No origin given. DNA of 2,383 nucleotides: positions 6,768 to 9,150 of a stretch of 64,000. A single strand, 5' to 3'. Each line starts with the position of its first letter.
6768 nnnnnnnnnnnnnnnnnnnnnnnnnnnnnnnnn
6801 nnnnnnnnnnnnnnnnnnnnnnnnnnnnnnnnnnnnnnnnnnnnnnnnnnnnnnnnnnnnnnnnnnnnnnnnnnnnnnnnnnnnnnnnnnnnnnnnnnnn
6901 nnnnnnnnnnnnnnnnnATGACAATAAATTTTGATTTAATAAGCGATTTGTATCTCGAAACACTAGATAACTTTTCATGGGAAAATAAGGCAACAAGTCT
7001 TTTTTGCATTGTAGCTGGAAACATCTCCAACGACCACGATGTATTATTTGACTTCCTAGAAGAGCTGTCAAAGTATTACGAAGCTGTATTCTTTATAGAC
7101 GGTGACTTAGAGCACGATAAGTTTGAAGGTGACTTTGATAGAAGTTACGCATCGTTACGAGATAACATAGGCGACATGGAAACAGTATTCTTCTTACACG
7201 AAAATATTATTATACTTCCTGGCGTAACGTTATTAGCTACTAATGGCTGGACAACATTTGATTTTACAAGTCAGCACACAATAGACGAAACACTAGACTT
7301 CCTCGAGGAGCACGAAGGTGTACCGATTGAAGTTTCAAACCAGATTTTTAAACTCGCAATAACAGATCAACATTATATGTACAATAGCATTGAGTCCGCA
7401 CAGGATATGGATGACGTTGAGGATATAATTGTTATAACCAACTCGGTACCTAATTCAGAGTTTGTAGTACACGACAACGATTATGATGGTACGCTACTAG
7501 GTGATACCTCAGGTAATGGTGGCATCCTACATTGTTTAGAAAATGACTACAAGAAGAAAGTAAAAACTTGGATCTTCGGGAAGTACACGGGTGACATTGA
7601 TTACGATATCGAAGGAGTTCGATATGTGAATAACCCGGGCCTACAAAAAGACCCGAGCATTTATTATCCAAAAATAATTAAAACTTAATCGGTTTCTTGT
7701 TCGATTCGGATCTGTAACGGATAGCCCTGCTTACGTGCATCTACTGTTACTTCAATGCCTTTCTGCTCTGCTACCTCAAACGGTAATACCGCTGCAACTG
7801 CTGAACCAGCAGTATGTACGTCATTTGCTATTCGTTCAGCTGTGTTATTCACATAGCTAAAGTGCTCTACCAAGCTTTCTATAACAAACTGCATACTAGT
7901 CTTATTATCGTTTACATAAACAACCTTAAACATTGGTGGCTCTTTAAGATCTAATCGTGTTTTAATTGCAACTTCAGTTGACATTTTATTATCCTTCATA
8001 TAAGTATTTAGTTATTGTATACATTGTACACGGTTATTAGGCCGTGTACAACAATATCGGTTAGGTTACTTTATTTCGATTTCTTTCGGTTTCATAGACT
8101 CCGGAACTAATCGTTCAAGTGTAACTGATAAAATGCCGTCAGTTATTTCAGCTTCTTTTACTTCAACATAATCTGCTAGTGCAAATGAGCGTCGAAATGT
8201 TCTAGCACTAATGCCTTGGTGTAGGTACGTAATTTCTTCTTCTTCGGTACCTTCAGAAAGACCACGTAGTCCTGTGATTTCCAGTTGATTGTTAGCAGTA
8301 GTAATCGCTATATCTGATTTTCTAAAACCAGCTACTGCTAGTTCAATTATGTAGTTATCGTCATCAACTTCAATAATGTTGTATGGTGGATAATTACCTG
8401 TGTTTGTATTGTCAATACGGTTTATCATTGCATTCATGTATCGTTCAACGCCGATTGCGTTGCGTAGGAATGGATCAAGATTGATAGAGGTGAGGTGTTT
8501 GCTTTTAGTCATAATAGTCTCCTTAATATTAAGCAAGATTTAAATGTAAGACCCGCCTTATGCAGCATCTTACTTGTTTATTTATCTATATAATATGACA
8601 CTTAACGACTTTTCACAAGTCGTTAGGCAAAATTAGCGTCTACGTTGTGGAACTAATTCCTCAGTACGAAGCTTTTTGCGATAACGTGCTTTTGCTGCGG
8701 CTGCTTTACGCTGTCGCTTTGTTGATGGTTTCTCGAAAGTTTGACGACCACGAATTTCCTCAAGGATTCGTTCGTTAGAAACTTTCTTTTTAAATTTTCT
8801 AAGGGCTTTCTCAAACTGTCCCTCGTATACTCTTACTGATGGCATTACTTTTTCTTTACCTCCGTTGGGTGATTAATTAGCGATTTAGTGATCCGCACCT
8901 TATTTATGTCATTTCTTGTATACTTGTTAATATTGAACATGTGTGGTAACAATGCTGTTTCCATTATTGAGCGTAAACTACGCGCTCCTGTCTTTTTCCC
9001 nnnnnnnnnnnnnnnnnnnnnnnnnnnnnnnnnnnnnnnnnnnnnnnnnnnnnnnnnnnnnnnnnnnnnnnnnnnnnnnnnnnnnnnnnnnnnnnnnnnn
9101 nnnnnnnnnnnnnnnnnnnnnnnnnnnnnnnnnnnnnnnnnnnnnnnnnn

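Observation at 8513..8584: Phage late mRNA carrying a ROSE-type RNA thermometer over the hsp20 ribosome-binding site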

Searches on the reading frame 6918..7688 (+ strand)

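Call 9: search_protein_families(library=pfam, proteins=[window:6918-7688:+])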
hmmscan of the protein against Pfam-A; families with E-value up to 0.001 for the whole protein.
window:6918-7688:+ (256 aa): 1 family
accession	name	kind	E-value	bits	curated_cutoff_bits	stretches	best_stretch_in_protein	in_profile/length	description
PF16344.10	FecR_C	-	0.00026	21.4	24.4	0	45-82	11-48/70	FecR, C-terminal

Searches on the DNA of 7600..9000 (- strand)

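Call 3: search_rna_families(source=window, start=8300, end=8800, threshold=evalue, max_evalue=10, show_alignments=5)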
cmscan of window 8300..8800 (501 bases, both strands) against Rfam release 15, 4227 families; matches with E-value up to 10: 3.
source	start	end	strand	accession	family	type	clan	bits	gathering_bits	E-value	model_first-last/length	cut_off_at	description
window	8507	8574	-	RF02523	ROSE_3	Cis-reg; thermoregulator;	-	35.6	43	9.9e-06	1-69/69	no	Repression of heat shock gene expression (ROSE) element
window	8527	8622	+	RF02719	sca_ncR20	Gene; snRNA; snoRNA; scaRNA;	-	19.9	127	1.7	1-104/104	no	Small Cajal body specific RNA ncR20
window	8599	8671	+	RF02298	TtnuCD22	Gene; snRNA; snoRNA; CD-box;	-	14.4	85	6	1-77/77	no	Tetrahymena snoRNA TtnuCD22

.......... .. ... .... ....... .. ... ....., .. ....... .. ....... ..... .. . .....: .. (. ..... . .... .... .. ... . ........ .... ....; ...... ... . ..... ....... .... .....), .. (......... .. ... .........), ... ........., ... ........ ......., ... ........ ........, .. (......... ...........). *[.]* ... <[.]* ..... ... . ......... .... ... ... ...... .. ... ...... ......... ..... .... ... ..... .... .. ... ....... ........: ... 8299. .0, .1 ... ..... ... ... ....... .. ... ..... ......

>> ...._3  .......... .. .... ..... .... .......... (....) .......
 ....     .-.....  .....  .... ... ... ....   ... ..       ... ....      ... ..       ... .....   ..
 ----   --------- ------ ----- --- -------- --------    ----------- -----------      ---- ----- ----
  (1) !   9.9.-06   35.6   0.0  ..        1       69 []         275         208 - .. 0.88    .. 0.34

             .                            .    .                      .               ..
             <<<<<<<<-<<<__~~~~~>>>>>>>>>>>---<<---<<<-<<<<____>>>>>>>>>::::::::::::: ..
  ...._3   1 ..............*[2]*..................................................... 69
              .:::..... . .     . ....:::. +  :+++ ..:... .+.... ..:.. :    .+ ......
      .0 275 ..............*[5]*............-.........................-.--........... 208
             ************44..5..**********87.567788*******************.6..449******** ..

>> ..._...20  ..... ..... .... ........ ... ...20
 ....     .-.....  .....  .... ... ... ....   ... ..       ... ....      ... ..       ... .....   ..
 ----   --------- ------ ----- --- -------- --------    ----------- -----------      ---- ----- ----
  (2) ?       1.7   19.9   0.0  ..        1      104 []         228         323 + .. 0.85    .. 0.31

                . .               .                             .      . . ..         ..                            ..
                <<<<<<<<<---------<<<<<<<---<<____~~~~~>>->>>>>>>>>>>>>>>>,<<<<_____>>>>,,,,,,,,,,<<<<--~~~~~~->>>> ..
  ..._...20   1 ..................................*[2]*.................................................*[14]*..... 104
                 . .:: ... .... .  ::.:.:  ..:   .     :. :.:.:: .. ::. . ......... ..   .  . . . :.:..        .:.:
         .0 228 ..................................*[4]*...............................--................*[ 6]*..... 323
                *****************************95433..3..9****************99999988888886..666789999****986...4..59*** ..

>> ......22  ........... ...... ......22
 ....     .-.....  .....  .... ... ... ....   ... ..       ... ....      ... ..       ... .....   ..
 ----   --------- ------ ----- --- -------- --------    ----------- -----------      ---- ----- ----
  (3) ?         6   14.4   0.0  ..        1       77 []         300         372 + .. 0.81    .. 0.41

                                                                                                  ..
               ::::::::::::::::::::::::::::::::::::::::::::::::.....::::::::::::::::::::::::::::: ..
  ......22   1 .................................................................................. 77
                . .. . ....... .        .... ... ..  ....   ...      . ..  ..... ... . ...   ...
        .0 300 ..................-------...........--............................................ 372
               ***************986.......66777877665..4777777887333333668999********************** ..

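Call 6: search_dna_similar(query=window:7600-9000:-, collection=phages, mode=distant, max_rows=30)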
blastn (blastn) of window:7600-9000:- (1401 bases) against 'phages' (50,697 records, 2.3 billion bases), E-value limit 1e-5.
No match.

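Call 12: search_rna_families(sources=[L003, L004, L005, L006, L007, L008, L009], threshold=evalue, max_evalue=10, show_alignments=6)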
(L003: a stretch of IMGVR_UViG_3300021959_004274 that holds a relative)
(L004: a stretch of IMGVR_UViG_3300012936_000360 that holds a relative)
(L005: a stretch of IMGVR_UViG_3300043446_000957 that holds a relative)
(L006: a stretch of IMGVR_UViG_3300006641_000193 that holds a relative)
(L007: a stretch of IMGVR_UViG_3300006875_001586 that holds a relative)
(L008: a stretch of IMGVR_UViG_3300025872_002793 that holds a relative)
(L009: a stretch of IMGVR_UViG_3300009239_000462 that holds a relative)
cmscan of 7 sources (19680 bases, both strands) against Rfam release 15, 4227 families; matches with E-value up to 10: 5.
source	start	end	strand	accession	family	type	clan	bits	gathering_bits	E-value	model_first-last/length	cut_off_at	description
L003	1447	1503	+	RF02523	ROSE_3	Cis-reg; thermoregulator;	-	27.9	43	0.036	1-69/69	no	Repression of heat shock gene expression (ROSE) element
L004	2092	2146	+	RF01810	pntA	Gene; sRNA;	-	24.7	54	5.8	1-62/62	no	pntA sRNA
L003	2234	2313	+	RF02054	STnc420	Gene; sRNA;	-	24.1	70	0.83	1-58/58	no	Salmonella enterica sRNA STnc420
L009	1459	1586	+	RF02768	Ysr155_RyfD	Gene; sRNA;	-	22.2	42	1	1-140/140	no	Yersinia sRNA 155(RyfD)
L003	2105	2174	+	RF00283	SCARNA18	Gene; snRNA; snoRNA; scaRNA;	-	19.3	40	4.3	1-83/83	no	small Cajal body-specific RNA 18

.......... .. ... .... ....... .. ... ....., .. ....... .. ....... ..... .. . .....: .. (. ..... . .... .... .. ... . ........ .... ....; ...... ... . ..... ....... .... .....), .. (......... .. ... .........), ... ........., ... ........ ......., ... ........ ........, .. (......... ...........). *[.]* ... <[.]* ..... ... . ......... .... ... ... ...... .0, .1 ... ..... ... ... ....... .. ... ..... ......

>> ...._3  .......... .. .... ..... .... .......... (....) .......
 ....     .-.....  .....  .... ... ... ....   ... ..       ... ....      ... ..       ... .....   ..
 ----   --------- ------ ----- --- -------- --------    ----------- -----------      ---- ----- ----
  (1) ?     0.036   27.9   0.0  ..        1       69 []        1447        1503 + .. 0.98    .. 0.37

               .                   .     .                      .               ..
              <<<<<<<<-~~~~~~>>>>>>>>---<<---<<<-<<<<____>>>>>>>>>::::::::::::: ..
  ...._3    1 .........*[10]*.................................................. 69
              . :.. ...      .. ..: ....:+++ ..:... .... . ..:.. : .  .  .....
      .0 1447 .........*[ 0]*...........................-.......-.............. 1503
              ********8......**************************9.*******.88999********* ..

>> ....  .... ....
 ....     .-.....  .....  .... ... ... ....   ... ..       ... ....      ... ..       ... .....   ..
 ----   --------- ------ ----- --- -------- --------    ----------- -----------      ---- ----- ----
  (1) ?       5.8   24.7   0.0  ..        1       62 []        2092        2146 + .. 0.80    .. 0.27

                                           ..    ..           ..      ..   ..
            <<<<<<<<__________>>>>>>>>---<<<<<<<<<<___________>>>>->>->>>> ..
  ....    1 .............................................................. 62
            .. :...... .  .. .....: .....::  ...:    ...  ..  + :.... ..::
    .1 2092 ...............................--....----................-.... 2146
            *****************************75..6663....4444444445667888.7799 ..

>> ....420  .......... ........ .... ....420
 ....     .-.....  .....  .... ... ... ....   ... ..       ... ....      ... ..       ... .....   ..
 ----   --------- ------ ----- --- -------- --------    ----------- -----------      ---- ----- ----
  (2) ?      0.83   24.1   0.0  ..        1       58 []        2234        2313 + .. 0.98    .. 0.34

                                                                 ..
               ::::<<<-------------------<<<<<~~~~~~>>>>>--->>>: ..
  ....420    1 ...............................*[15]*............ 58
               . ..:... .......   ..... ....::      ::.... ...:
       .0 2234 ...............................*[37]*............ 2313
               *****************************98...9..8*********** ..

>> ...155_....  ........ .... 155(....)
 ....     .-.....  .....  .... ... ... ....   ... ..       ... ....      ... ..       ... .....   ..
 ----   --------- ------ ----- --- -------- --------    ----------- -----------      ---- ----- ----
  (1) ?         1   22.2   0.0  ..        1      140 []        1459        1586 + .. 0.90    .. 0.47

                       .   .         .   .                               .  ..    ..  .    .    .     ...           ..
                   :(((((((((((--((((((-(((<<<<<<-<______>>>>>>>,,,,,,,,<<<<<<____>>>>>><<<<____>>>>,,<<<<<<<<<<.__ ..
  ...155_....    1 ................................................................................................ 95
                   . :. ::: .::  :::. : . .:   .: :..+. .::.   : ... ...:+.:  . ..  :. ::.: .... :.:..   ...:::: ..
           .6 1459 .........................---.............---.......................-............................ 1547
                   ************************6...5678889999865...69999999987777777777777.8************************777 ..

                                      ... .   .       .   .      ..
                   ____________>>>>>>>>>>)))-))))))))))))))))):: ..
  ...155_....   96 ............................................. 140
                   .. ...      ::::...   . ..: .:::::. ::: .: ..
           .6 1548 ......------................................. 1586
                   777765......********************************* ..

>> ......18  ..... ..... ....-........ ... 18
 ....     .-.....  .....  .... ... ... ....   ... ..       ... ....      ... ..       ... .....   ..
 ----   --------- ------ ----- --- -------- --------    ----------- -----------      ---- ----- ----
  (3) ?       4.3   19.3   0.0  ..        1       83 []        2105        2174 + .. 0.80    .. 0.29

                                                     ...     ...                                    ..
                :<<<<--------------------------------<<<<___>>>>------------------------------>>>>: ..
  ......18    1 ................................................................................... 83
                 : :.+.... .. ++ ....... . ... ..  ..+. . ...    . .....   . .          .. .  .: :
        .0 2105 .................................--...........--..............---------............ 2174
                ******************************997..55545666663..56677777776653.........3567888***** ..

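Call 24: search_rna_families(sources=[L010, L011, L012, L013, L014, L015, L016, L017], threshold=evalue, max_evalue=10, show_alignments=4)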
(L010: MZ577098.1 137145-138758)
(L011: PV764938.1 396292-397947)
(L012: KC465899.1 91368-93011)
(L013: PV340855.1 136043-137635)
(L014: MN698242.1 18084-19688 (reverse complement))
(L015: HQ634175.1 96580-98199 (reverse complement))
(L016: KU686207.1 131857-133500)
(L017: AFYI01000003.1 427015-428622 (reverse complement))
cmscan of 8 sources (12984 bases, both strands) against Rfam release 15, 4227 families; matches with E-value up to 10: 14.
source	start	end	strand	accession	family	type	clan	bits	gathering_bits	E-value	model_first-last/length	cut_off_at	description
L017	534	607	+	RF01832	ROSE_2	Cis-reg; thermoregulator;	-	94.9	65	6.6e-21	1-73/73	no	Repression of heat shock gene expression (ROSE) element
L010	562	624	+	RF02523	ROSE_3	Cis-reg; thermoregulator;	-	34.1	43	0.00063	1-69/69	no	Repression of heat shock gene expression (ROSE) element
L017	552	606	+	RF02523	ROSE_3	Cis-reg; thermoregulator;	-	23.9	43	0.24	1-69/69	no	Repression of heat shock gene expression (ROSE) element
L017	1025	1130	+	RF01832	ROSE_2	Cis-reg; thermoregulator;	-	22.5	65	0.55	1-73/73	no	Repression of heat shock gene expression (ROSE) element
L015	528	582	+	RF02523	ROSE_3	Cis-reg; thermoregulator;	-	21.8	43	0.83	1-69/69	no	Repression of heat shock gene expression (ROSE) element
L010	1281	1393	+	RF02111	IS009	Gene;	-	21.2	117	0.17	1-199/199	no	IS009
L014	693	776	+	RF00153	SNORD62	Gene; snRNA; snoRNA; CD-box;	CL00068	21.1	39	4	1-86/86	no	Small nucleolar RNA SNORD62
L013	528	594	+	RF02523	ROSE_3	Cis-reg; thermoregulator;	-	20.7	43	1.6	1-69/69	no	Repression of heat shock gene expression (ROSE) element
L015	724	796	+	RF03036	osmY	Gene; sRNA;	-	19.4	46.9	1.2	1-72/72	no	osmY RNA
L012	878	1088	-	RF01808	MicX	Gene; sRNA;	-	19.3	75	1.4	1-194/194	no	MicX Vibrio cholerae sRNA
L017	1546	1596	-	RF02628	Hrs1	Gene; sRNA;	-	19.2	56.4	7.1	1-74/74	no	Hfq-regulated sRNA 1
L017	1510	1597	+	RF02837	anti-hemB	Gene; sRNA;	-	17.3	49.5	4.1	1-81/81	no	Burkholderia RNA 7 (anti-hemB)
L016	722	845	-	RF02209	WT1-AS_7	Gene; lncRNA;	-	13.5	50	5.5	1-294/294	no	WT1 antisense RNA conserved region 7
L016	945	1016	-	RF01850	beta_tmRNA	Gene;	CL00001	12.7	84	2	81-162/331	no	Betaproteobacteria transfer-messenger RNA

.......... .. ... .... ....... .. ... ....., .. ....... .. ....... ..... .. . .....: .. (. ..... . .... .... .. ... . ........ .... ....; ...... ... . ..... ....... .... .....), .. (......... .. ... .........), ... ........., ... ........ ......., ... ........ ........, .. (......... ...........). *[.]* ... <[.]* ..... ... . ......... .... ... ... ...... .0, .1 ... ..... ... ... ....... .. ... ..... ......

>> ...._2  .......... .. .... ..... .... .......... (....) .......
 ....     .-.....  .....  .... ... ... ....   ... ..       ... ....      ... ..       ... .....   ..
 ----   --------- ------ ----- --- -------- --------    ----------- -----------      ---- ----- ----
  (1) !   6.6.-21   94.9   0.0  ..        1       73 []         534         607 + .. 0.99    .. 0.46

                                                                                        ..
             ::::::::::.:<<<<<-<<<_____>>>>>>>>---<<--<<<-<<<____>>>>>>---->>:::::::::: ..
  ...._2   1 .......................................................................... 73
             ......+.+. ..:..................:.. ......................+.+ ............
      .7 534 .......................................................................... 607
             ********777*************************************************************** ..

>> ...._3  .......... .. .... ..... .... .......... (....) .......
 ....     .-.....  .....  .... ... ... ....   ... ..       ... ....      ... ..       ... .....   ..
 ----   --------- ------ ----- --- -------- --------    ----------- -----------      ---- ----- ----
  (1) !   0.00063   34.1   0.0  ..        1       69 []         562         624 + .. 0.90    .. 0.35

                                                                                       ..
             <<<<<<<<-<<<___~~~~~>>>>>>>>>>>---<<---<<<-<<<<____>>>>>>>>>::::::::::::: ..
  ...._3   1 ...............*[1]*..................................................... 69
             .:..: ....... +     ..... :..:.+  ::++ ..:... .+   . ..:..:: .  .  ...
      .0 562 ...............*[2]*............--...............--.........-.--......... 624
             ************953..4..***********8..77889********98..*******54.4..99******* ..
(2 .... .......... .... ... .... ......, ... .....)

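Call 60: build_rna_model(alignment_id=A3, structure=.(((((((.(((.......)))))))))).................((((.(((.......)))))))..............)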
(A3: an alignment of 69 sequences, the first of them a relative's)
Model R1 built from alignment A3 (69 sequences, 82 columns); structure: as given.
model positions 62; base pairs 17; branch points 1; effective number of sequences 36.98; information 0.902 bits per position. Calibrated on 0.2 Mb of random sequence (short: E-values are rough).
structure used (alignment columns):
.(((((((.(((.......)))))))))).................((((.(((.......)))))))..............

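Call 61: search_with_rna_model(model_id=R1, source=window, max_evalue=10, show_alignments=2)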
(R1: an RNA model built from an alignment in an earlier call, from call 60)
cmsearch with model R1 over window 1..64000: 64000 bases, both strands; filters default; matches with E-value up to 10: 4.
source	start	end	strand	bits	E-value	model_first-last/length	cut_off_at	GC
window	8507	8573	-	52.6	9e-10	1-62/62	no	0.34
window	33766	33854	-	17.2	0.072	1-62/62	no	0.31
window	57506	57552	-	11.4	1.5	1-62/62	no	0.28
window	28593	28711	-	9.4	3.9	1-62/62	no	0.33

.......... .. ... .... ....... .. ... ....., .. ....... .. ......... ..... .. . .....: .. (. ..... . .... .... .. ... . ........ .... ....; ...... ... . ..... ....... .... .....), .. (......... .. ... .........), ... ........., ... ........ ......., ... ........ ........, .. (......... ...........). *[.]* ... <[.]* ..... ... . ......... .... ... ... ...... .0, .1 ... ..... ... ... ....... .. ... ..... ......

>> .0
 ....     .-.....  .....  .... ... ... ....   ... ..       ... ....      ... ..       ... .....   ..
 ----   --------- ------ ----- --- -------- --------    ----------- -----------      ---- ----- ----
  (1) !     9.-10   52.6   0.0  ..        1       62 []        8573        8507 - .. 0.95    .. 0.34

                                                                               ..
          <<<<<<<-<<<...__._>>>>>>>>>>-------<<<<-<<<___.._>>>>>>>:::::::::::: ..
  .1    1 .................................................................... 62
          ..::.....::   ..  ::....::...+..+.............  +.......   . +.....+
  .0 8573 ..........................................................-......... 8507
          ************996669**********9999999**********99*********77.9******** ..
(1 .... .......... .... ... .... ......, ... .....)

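Call 84: search_rna_families(sources=[L044, L051, L047, L110, L081, L040, L062, L065, L032, L033, L082, L066, L041, L039, L079, L085, L061, L091, L084, L046], threshold=evalue, max_evalue=0.01)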
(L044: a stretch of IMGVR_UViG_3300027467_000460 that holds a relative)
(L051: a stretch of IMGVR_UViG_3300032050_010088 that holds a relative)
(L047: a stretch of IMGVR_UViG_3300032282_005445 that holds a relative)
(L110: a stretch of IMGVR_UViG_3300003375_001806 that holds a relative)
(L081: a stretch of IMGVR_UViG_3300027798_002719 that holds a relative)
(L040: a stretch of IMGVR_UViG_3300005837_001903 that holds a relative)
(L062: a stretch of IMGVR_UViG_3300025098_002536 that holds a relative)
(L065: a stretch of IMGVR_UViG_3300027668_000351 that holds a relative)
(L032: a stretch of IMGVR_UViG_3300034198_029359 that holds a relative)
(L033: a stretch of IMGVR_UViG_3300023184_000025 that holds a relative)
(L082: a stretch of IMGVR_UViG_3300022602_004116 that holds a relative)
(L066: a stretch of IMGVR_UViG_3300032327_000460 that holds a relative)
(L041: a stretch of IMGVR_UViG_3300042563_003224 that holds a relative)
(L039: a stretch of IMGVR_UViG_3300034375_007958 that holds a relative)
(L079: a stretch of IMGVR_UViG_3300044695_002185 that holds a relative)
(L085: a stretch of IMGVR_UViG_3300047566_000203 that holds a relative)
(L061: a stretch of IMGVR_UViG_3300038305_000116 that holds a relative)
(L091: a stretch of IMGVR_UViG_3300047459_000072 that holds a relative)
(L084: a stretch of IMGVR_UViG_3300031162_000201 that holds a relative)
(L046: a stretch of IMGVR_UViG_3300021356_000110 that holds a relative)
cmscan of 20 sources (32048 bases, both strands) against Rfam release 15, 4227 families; matches with E-value up to 0.01: 4.
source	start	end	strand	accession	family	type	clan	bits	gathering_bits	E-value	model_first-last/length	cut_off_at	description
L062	439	503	+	RF02523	ROSE_3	Cis-reg; thermoregulator;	-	40.2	43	4.3e-05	1-69/69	no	Repression of heat shock gene expression (ROSE) element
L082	524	591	+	RF02523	ROSE_3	Cis-reg; thermoregulator;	-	35.8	43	0.00057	1-69/69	no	Repression of heat shock gene expression (ROSE) element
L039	532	594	+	RF02523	ROSE_3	Cis-reg; thermoregulator;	-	35.2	43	0.00081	1-69/69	no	Repression of heat shock gene expression (ROSE) element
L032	542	606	+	RF02523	ROSE_3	Cis-reg; thermoregulator;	-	34.5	43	0.0012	1-69/69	no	Repression of heat shock gene expression (ROSE) element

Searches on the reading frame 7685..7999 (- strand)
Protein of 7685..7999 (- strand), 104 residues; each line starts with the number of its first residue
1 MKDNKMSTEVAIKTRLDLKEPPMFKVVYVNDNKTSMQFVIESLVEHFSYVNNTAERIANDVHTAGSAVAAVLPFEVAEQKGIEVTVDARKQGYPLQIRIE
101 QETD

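Call 9: search_protein_families(library=pfam, proteins=[window:7685-7999:-])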
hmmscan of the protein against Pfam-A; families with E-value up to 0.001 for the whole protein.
window:7685-7999:- (104 aa): 1 family
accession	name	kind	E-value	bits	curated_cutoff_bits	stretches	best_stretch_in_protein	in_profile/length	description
PF02617.22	ClpS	-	2.3e-20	72.6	23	1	19-97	1-79/80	ATP-dependent Clp protease adaptor protein ClpS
